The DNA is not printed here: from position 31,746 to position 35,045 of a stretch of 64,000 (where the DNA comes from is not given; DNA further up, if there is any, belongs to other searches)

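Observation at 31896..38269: Two-gene module: giant LRR lipoprotein translationally coupled to the cytosolic PurL-like protein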

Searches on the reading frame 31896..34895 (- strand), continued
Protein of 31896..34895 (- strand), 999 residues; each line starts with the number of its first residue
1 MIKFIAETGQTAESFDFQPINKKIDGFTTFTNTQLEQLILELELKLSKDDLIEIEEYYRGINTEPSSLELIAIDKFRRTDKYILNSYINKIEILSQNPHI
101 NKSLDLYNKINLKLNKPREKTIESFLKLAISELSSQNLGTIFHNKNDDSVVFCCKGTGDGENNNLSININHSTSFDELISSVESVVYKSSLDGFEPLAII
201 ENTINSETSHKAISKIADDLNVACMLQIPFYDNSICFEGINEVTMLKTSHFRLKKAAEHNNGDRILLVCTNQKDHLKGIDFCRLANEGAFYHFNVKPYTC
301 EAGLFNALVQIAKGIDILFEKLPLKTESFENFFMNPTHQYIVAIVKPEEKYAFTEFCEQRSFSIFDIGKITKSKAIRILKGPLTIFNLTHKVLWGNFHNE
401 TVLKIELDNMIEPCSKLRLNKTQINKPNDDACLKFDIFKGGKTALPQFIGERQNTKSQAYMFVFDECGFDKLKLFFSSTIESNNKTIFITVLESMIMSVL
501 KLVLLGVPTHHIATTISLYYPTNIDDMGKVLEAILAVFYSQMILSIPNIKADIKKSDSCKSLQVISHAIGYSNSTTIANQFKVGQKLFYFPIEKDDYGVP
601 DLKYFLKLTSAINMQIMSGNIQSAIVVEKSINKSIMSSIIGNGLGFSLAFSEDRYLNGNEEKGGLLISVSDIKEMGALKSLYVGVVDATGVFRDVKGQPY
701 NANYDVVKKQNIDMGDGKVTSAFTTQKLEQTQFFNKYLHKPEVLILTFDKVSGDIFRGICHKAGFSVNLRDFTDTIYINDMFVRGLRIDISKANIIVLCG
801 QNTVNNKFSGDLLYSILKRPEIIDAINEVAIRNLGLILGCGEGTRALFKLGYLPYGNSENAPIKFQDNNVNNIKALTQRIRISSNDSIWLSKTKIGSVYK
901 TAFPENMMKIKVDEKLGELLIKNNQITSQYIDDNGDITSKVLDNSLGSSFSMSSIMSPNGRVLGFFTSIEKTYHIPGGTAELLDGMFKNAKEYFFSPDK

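Call 45: find_encoding_contigs(protein=P0011, flank=8000, max_places=3)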
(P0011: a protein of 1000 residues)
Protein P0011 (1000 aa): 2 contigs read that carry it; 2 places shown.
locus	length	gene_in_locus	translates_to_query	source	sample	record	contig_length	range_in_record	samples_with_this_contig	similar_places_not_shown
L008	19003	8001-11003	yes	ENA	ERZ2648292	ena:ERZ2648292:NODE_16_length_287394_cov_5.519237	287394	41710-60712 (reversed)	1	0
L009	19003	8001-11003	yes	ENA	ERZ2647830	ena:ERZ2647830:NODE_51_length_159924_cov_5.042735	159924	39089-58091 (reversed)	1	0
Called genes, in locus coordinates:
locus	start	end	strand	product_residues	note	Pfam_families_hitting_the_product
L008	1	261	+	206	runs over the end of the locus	PF00753:Lactamase_B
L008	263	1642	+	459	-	PF04055:Radical_SAM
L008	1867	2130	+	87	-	PF00312:Ribosomal_S15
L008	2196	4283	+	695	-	PF01138:RNase_PH, PF03725:RNase_PH_C, PF03726:PNPase, PF01138:RNase_PH, PF00013:KH_1, PF00575:S1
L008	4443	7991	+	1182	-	PF09479:Flg_new, PF13306:LRR_5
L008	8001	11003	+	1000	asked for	PF13507:GATase_5 (weak)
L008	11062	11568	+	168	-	-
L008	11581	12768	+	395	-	-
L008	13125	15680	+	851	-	PF02861:Clp_N, PF05621:TniB, PF23569:NBD_SMAX1, PF00004:AAA, PF17871:AAA_lid_9, PF07724:AAA_2, PF07728:AAA_5, PF10431:ClpB_D2-small, +9 more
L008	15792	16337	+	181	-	PF02482:Ribosomal_S30AE, PF16321:Ribosom_S30AE_C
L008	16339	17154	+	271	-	PF01261:AP_endonuc_2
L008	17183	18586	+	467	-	PF00342:PGI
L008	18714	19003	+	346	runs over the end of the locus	PF00005:ABC_tran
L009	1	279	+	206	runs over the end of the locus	PF00753:Lactamase_B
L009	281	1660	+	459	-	PF04055:Radical_SAM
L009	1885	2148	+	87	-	PF00312:Ribosomal_S15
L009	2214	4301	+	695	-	PF01138:RNase_PH, PF03725:RNase_PH_C, PF03726:PNPase, PF01138:RNase_PH, PF00013:KH_1, PF00575:S1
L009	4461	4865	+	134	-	-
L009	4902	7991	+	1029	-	PF13306:LRR_5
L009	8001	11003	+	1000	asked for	PF13507:GATase_5 (weak)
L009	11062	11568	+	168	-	-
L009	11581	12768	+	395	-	-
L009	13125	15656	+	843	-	PF02861:Clp_N, PF05621:TniB, PF23569:NBD_SMAX1, PF00004:AAA, PF17871:AAA_lid_9, PF07724:AAA_2, PF07728:AAA_5, PF10431:ClpB_D2-small, +9 more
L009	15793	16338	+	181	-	PF02482:Ribosomal_S30AE, PF16321:Ribosom_S30AE_C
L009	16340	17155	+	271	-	PF01261:AP_endonuc_2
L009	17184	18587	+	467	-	PF00342:PGI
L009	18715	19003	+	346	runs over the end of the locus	PF00005:ABC_tran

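Call 46: find_encoding_contigs(protein=P0013, flank=8000, max_places=3)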
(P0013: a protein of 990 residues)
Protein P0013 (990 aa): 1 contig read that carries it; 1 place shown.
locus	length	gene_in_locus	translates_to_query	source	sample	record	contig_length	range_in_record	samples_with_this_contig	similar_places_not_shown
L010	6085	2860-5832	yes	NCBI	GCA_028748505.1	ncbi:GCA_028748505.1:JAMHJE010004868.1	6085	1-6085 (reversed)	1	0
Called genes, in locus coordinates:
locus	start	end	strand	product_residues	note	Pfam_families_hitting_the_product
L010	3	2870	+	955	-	?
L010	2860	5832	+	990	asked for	PF13507:GATase_5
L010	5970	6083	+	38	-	?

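Call 47: find_encoding_contigs(protein=P0015, flank=8000, max_places=3)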
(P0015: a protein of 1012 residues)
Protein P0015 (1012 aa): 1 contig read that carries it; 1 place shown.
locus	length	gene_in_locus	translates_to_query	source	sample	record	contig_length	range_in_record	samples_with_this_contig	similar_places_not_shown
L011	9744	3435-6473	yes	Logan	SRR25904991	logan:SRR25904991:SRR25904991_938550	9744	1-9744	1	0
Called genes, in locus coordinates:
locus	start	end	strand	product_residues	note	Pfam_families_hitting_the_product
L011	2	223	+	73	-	?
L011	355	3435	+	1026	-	PF09479:Flg_new, PF13306:LRR_5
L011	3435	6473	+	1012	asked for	PF13507:GATase_5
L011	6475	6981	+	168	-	-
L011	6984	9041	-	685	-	-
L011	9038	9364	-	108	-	-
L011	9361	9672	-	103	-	-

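Call 49: find_encoding_contigs(protein=P0024, flank=8000, max_places=3)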
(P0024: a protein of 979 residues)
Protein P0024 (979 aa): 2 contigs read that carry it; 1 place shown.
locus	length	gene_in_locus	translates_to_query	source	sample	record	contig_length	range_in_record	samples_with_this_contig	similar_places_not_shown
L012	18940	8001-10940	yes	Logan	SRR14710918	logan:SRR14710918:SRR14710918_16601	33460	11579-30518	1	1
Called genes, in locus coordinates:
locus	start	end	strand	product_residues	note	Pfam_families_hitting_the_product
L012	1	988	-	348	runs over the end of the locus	PF03786:UxuA, PF01261:AP_endonuc_2 (faint)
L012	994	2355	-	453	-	PF02614:UxaC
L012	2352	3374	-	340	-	PF00294:PfkB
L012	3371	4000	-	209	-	PF01081:Aldolase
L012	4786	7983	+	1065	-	PF09479:Flg_new, PF13306:LRR_5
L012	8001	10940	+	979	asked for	PF13507:GATase_5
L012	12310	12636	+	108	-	PF01627:Hpt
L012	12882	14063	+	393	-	PF00465:Fe-ADH, PF13685:Fe-ADH_2, PF25137:ADH_Fe_C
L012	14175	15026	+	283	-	PF02463:SMC_N, PF00005:ABC_tran, PF13401:AAA_22 (weak), PF13304:AAA_21 (faint)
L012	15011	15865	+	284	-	PF02463:SMC_N (faint), PF00005:ABC_tran, PF13304:AAA_21 (weak)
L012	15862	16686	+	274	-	PF02361:CbiQ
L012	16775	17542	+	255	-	PF01416:PseudoU_synth_1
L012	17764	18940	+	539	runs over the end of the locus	-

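Call 50: find_encoding_contigs(protein=P0017, flank=8000, max_places=3)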
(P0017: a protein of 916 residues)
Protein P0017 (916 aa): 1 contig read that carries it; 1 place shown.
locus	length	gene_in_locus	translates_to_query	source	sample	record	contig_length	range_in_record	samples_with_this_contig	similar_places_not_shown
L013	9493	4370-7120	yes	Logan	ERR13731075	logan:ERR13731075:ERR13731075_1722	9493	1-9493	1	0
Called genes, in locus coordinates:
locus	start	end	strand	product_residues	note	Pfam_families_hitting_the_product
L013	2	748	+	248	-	?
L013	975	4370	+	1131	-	PF09479:Flg_new (weak), PF13306:LRR_5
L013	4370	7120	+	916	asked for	PF13507:GATase_5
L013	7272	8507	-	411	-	PF04389:Peptidase_M28, PF01546:Peptidase_M20 (weak), PF05343:Peptidase_M42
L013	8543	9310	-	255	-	-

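Call 59: search_protein_families(library=pfam, proteins=[P0131, P0050, P0028, P0017, P0015, P0008, P0019, P0022], max_evalue=0.001)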
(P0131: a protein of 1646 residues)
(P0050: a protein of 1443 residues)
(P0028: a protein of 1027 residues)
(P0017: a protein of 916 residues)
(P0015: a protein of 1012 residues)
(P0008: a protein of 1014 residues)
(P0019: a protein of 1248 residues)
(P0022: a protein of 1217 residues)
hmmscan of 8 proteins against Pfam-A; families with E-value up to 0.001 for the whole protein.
P0131 (1646 aa): 7 families
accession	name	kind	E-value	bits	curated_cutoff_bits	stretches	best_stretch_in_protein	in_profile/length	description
PF13507.12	GATase_5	-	1.2e-62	211.8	27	1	1390-1626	2-239/260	CobB/CobQ-like glutamine amidotransferase domain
PF01071.24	GARS_A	-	4e-58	196.9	27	1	101-293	1-194/194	Phosphoribosylglycinamide synthetase, ATP-grasp (A) domain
PF02844.21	GARS_N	-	3.9e-37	127.4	29.5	1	1-100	1-100/100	Phosphoribosylglycinamide synthetase, N domain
PF02843.22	GARS_C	-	3.7e-29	101.4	34.8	1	329-415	2-91/92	Phosphoribosylglycinamide synthetase, C domain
PF02769.27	AIRS_C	-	1.2e-22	81.1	23.1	1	858-1009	1-154/156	AIR synthase related protein, C-terminal domain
PF18072.6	FGAR-AT_linker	-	5.1e-11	43.3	26.6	1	598-644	3-49/50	Formylglycinamide ribonucleotide amidotransferase linker domain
PF02655.19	ATP-grasp_3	-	0.00098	19.7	23.2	0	137-288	28-157/160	ATP-grasp domain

P0050 (1443 aa): 3 families
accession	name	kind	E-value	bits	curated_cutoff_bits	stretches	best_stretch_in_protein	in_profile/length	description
PF13507.12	GATase_5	-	5.4e-65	219.5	27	1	1179-1442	1-260/260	CobB/CobQ-like glutamine amidotransferase domain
PF02769.27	AIRS_C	-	5.3e-27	95.3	23.1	1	548-700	1-155/156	AIR synthase related protein, C-terminal domain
PF18072.6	FGAR-AT_linker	-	4.3e-10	40.4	26.6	1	294-337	7-49/50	Formylglycinamide ribonucleotide amidotransferase linker domain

P0028 (1027 aa): 3 families
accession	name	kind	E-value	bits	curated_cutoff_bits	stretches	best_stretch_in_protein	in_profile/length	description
PF13507.12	GATase_5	-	4.7e-30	105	27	1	783-1026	2-260/260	CobB/CobQ-like glutamine amidotransferase domain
PF02769.27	AIRS_C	-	4.3e-12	46.9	23.1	1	269-377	40-154/156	AIR synthase related protein, C-terminal domain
PF18072.6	FGAR-AT_linker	-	3e-08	34.5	26.6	1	14-61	2-49/50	Formylglycinamide ribonucleotide amidotransferase linker domain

P0017 (916 aa): 1 family
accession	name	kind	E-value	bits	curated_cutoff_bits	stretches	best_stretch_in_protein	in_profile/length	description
PF13507.12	GATase_5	-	8.1e-31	107.5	27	1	703-915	37-260/260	CobB/CobQ-like glutamine amidotransferase domain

P0015 (1012 aa): 1 family
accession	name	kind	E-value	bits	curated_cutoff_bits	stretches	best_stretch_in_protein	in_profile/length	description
PF13507.12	GATase_5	-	2.4e-32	112.5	27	1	786-997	25-238/260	CobB/CobQ-like glutamine amidotransferase domain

P0008 (1014 aa): 2 families
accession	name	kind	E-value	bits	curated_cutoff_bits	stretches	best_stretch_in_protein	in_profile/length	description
PF13507.12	GATase_5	-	4e-25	88.8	27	1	773-998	22-239/260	CobB/CobQ-like glutamine amidotransferase domain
PF02769.27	AIRS_C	-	6.9e-06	26.7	23.1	1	311-385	76-154/156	AIR synthase related protein, C-terminal domain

P0019 (1248 aa): 3 families
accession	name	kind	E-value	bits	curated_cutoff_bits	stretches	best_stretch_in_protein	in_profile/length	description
PF13507.12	GATase_5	-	1.6e-56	191.7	27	1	984-1232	2-240/260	CobB/CobQ-like glutamine amidotransferase domain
PF02769.27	AIRS_C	-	9e-23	81.6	23.1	1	436-587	2-155/156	AIR synthase related protein, C-terminal domain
PF18072.6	FGAR-AT_linker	-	1.1e-10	42.3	26.6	1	180-224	5-49/50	Formylglycinamide ribonucleotide amidotransferase linker domain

P0022 (1217 aa): 2 families
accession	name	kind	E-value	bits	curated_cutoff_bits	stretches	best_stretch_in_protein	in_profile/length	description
PF13507.12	GATase_5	-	1.4e-47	162.4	27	1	958-1216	1-260/260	CobB/CobQ-like glutamine amidotransferase domain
PF02769.27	AIRS_C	-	1.6e-15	58.1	23.1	1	446-559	37-155/156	AIR synthase related protein, C-terminal domain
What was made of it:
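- On FGAM synthetase, PurL (TIGR01857 equivalog; EC 6.3.5.3): Relative P0028 starts with FGAR-AT_linker at residue 14 (call 59).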

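Call 60: find_encoding_contigs(protein=P0028, flank=8000, max_places=3)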
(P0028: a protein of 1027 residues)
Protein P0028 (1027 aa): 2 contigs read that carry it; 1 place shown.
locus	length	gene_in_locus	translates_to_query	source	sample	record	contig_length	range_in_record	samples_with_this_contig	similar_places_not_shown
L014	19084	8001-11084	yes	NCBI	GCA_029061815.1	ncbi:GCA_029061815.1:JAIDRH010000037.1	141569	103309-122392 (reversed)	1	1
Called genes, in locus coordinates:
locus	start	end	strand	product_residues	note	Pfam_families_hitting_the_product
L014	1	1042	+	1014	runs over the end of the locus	PF00512:HisKA, PF02518:HATPase_c, PF00072:Response_reg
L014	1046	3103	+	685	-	PF00072:Response_reg, PF01966:HD, PF13487:HD_5, PF00990:GGDEF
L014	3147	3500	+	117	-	PF01627:Hpt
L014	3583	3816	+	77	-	-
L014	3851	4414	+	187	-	PF01741:MscL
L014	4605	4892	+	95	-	PF01541:GIY-YIG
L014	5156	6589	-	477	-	PF00069:Pkinase, PF07714:PK_Tyr_Ser-Thr, PF03109:ABC1, PF14531:Kinase-like (weak)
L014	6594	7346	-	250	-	PF13672:PP2C_2, PF00481:PP2C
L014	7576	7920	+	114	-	-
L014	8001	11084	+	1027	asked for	PF18072:FGAR-AT_linker (weak), PF02769:AIRS_C, PF13507:GATase_5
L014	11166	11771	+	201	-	PF18923:DUF5673 (weak)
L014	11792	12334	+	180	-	-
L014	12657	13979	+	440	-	-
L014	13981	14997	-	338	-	PF03033:Glyco_transf_28, PF04101:Glyco_tran_28_C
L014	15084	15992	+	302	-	PF00561:Abhydrolase_1, PF12146:Hydrolase_4, PF12697:Abhydrolase_6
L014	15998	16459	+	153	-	PF00588:SpoU_methylase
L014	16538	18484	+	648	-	PF02518:HATPase_c, PF00204:DNA_gyraseB, PF01751:Toprim, PF00986:DNA_gyraseB_C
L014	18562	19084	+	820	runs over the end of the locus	PF00521:DNA_topoisoIV, PF03989:DNA_gyraseA_C (weak)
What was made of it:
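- The outgroup pseudo-PurL (P0028) has no lipoprotein partner (call 60). The outgroup P0028 exists without a lipoprotein partner (call 60).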

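Call 62: search_protein_families(library=pfam, proteins=[L006:11052-11564:+, L008:11062-11568:+, L011:6475-6981:+, L004:6025-6450:+, L014:11166-11771:+, L014:11792-12334:+, L014:7576-7920:+, L008:11581-12768:+], max_evalue=1)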
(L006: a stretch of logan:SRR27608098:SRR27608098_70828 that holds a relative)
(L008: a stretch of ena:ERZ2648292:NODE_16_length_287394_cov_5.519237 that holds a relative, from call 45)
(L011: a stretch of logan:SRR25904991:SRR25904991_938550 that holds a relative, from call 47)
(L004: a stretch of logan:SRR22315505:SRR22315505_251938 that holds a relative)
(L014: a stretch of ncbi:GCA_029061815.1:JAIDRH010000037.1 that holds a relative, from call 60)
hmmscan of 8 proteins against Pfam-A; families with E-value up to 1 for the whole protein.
L006:11052-11564:+ (170 aa): 1 family
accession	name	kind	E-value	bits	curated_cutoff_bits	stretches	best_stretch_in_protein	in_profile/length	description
PF12334.13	rOmpB_passenger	-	0.066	11.7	26.9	1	101-166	434-497/914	Rickettsia outer membrane protein B, passenger domain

L008:11062-11568:+ (168 aa): 0 families

L011:6475-6981:+ (168 aa): 3 families
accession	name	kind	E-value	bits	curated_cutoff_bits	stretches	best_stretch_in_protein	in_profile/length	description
PF18923.6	DUF5673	-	0.0028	18.1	26.7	1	99-165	3-65/66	Domain of unknown function (DUF5673)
PF17272.7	DUF5337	-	0.087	13.1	27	1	6-29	44-67/74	Family of unknown function (DUF5337)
PF04103.21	CD20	-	0.57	10.7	27.9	1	40-116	24-100/156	CD20-like family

L004:6025-6450:+ (141 aa): 1 family
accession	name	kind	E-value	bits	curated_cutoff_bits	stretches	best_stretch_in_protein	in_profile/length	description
PF08964.15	Crystall_3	-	0.02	15.5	27.3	1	56-109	2-55/86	Beta/Gamma crystallin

L014:11166-11771:+ (201 aa): 1 family
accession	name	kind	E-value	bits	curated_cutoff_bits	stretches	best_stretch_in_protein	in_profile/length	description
PF18923.6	DUF5673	-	2.1e-06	28.1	26.7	1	117-186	2-65/66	Domain of unknown function (DUF5673)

L014:11792-12334:+ (180 aa): 0 families

L014:7576-7920:+ (114 aa): 1 family
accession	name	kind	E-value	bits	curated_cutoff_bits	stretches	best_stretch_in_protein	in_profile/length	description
PF22524.2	Nlrc4-like_WHD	-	0.15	12.2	27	1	67-92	2-27/56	Nlrc4-like, winged helix domain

L008:11581-12768:+ (395 aa): 0 families
